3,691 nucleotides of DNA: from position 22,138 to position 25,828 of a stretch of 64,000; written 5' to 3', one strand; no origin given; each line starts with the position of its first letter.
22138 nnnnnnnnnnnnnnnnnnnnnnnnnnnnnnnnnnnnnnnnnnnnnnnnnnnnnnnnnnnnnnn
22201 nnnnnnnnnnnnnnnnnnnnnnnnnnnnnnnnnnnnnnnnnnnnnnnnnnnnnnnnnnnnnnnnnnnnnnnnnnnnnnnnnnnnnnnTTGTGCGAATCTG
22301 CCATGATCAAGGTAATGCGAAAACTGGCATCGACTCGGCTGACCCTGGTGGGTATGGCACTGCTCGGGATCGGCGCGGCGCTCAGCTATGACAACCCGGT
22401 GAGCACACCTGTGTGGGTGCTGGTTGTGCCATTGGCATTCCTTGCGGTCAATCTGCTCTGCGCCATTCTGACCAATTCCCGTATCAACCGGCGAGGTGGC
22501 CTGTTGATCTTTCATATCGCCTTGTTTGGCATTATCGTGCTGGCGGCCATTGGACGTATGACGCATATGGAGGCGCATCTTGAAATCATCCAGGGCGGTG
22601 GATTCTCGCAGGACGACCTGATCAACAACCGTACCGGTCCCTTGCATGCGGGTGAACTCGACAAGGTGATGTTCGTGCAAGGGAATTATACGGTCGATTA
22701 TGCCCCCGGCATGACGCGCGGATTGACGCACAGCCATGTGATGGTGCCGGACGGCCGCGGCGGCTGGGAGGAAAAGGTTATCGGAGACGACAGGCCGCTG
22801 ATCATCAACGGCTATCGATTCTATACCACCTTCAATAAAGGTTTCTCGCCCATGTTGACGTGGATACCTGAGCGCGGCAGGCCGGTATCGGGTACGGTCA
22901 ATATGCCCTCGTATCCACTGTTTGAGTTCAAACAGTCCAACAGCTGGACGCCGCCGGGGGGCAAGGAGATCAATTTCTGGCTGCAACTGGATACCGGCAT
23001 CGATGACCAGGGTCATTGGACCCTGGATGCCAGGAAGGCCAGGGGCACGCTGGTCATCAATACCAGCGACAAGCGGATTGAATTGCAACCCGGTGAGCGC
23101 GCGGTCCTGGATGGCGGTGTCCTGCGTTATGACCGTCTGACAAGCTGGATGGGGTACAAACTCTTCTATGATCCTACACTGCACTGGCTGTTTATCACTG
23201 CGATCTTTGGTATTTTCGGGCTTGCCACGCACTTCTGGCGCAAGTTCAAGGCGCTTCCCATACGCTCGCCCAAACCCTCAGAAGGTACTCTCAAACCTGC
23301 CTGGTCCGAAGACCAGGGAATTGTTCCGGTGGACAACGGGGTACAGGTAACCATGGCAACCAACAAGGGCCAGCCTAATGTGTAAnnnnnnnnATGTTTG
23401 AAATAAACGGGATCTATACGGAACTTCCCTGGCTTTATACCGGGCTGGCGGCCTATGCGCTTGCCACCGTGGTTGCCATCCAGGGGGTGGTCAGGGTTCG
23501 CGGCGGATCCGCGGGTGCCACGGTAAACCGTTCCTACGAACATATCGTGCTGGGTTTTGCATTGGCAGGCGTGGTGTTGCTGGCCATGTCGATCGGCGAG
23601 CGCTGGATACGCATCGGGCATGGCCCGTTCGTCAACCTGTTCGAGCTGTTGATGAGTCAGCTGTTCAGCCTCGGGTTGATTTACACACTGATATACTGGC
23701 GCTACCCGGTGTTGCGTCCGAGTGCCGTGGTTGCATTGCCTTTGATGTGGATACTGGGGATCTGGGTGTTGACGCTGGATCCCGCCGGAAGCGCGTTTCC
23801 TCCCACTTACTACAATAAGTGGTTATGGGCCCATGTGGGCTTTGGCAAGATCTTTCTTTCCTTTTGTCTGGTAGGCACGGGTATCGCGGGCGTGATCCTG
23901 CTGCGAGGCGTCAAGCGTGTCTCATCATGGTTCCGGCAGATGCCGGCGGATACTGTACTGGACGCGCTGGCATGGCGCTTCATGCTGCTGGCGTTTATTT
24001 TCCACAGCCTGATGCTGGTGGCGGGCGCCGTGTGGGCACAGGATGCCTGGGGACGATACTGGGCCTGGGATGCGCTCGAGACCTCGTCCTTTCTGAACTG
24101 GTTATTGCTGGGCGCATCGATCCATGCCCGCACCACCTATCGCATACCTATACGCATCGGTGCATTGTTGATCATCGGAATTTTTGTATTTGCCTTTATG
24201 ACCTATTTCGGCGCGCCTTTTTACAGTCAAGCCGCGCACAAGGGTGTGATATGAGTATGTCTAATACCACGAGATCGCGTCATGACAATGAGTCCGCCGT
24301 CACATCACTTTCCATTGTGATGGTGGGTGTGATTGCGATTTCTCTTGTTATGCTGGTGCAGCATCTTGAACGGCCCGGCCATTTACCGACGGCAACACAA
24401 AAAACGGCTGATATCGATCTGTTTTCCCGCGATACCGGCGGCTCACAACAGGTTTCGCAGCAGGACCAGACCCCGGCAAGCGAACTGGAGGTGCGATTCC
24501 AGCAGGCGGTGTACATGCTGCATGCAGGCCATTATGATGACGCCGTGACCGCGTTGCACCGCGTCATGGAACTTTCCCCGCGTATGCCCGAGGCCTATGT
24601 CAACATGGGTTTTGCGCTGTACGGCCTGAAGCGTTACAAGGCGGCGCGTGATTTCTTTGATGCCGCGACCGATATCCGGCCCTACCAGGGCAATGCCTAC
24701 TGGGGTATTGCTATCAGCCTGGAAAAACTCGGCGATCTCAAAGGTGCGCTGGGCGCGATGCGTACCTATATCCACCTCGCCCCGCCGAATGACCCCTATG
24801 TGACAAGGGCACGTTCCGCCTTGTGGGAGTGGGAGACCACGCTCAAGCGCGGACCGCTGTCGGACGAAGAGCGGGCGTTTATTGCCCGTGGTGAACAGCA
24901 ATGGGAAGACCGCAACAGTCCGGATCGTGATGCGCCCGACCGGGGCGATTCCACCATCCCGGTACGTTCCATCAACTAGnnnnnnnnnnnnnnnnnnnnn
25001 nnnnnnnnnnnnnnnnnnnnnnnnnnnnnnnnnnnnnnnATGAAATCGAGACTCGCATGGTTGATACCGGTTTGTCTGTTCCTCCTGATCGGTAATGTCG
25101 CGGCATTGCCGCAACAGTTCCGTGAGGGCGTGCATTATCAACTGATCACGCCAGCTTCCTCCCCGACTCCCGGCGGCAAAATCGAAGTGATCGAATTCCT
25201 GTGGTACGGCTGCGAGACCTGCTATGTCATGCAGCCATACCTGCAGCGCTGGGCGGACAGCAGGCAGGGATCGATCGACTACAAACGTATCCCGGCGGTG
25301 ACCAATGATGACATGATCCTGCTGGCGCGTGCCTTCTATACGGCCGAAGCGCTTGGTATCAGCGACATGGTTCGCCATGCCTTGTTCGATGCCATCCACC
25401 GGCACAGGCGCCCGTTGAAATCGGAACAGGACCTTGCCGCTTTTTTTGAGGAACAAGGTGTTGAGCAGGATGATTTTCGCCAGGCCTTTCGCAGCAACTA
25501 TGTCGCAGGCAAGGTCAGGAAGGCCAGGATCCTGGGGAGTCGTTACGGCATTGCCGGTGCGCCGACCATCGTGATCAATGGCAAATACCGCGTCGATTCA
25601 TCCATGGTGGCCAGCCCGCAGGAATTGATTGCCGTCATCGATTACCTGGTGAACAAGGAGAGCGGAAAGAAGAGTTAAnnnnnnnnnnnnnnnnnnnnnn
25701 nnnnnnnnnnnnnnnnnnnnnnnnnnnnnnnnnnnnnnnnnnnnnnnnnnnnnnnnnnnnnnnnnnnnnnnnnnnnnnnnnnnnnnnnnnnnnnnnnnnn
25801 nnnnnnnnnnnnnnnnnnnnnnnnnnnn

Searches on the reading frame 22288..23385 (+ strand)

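Call 7: search_protein_families(library=pfam, proteins=[window:22288-23385:+])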
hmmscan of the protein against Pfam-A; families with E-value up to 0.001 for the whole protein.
window:22288-23385:+ (365 aa): 1 family
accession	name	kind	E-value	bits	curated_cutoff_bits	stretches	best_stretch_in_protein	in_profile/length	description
PF05140.19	ResB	-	6.6e-11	42.1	24.6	1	68-183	150-265/486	ResB-like family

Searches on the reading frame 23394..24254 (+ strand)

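Call 7: search_protein_families(library=pfam, proteins=[window:23394-24254:+])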
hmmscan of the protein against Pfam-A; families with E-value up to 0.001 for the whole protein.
window:23394-24254:+ (286 aa): 1 family
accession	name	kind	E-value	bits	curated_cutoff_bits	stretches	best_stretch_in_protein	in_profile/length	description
PF01578.25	Cytochrom_C_asm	-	3.3e-23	82.9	29.9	1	81-281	3-211/212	Cytochrome C assembly protein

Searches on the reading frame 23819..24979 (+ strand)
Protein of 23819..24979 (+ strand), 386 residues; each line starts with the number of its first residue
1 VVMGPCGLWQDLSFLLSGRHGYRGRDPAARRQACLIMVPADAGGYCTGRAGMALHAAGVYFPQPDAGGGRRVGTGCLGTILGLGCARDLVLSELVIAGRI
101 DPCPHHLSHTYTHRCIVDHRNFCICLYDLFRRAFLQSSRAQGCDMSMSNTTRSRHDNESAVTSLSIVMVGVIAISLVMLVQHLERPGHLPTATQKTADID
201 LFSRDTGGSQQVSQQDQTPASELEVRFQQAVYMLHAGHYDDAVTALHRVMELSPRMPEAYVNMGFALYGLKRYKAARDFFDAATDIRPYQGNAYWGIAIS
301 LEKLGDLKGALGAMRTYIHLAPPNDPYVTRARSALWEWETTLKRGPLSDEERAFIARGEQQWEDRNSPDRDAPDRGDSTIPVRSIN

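Call 7: search_protein_families(library=pfam, proteins=[window:23819-24979:+])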
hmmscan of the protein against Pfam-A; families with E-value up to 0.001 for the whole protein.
window:23819-24979:+ (386 aa): 10 families
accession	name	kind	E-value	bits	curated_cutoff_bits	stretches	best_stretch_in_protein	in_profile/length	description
PF07719.23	TPR_2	-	3.6e-13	48.9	27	1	257-288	1-32/34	Tetratricopeptide repeat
PF14559.12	TPR_19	-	1.5e-10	41.7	25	1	234-286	2-54/68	Tetratricopeptide repeat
PF13432.12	TPR_16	-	7.2e-10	39.6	32.7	1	236-289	10-63/65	Tetratricopeptide repeat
PF13371.12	TPR_9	-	1.1e-08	35.4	35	1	232-290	5-62/73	Tetratricopeptide repeat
PF13174.12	TPR_6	-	2e-07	31.6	26.3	0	225-254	2-31/33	Tetratricopeptide repeat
PF00515.34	TPR_1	-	1.3e-06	28.4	27.8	1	257-288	1-32/34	Tetratricopeptide repeat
PF13428.12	TPR_14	-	1.4e-06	28.9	23.5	0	225-264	3-42/44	Tetratricopeptide repeat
PF13414.12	TPR_11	-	1.8e-06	28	26.8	1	237-269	8-40/42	TPR repeat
PF13424.12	TPR_12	-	8.9e-06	26.2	30.1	1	257-311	3-65/77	Tetratricopeptide repeat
PF13181.12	TPR_8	-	1.8e-05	25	25.7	0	258-288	2-32/34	Tetratricopeptide repeat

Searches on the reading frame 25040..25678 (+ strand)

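Call 7: search_protein_families(library=pfam, proteins=[window:25040-25678:+])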
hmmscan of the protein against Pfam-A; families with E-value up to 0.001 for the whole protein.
window:25040-25678:+ (212 aa): 2 families
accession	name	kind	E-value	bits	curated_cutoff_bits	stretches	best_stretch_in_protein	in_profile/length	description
PF01323.26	DSBA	-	8.9e-16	58.7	25.6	1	63-185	59-178/191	DSBA-like thioredoxin domain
PF13462.12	Thioredoxin_4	-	0.00086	20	23.2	0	49-194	16-160/165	Thioredoxin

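Call 43: search_protein_families(library=ncbifam, proteins=[window:25040-25678:+], max_evalue=0.00001)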
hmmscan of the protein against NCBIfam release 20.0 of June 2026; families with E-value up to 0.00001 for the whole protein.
window:25040-25678:+ (212 aa): 2 families
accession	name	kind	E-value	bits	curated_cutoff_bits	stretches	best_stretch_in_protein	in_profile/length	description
NF047695.1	ThlDiSintDsbAHaem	equivalog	2.2e-17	63.1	290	1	95-193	91-187/206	thiol:disulfide interchange protein DsbA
NF008198.0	PRK10954.1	equivalog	6.7e-14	52.1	279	1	7-190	5-184/207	thiol:disulfide interchange protein DsbA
